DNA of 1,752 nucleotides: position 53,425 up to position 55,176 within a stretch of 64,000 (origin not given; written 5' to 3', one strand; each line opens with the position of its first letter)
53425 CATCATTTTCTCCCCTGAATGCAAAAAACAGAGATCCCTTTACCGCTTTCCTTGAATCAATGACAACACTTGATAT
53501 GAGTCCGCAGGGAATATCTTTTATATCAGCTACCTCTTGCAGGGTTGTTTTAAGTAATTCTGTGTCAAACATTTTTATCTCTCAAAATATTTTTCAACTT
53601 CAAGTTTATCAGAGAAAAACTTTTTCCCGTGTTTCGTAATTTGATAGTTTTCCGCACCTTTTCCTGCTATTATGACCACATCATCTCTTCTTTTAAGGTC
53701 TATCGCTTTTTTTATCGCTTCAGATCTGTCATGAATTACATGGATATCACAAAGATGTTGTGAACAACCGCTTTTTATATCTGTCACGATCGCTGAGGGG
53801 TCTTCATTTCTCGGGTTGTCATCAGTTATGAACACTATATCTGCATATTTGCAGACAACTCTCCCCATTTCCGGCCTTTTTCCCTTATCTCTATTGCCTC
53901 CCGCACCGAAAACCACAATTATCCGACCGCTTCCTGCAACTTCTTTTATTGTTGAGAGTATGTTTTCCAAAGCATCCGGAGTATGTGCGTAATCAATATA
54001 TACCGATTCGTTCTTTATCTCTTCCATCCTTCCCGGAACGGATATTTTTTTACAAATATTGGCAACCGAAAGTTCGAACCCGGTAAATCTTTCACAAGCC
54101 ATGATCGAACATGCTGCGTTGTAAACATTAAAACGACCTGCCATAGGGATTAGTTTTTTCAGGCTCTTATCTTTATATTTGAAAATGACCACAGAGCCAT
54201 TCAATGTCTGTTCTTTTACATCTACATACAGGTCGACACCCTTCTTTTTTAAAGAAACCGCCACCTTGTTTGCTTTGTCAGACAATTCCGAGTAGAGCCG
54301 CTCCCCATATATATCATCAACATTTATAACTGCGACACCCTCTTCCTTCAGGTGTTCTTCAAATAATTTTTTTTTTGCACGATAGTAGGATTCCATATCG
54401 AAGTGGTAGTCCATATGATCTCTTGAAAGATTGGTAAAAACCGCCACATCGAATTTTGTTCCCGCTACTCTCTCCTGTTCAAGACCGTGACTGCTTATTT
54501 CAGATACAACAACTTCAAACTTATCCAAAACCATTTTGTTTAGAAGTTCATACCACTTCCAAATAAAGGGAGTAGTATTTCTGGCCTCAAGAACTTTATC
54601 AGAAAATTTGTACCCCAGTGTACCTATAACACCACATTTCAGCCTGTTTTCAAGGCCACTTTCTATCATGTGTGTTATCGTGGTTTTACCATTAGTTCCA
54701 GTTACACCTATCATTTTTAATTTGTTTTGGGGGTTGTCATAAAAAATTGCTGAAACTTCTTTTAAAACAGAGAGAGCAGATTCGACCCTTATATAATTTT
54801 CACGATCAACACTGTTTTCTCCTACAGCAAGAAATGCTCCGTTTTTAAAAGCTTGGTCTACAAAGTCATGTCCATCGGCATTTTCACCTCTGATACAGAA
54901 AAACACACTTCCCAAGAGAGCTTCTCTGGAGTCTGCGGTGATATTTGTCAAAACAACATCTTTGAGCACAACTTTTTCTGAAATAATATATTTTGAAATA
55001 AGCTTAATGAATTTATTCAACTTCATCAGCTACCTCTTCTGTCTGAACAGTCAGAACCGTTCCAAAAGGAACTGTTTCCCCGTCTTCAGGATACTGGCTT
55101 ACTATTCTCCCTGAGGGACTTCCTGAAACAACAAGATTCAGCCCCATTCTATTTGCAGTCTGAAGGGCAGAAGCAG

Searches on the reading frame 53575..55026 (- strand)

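Call 57: search_protein_families(library=pfam, proteins=[window:53575-55026:-], max_evalue=0.00001)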
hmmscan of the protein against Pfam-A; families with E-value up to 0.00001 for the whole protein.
window:53575-55026:- (483 aa): 3 families
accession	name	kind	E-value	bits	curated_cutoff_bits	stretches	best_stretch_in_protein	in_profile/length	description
PF08245.18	Mur_ligase_M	-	2.3e-53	181.6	24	1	108-310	1-199/200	Mur ligase middle domain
PF02875.26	Mur_ligase_C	-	5.2e-33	115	28.4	1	332-457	1-127/127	Mur ligase, glutamate ligase domain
PF01225.30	Mur_ligase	-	1.9e-07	31.8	21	1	27-87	3-58/95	Mur ligase family, catalytic domain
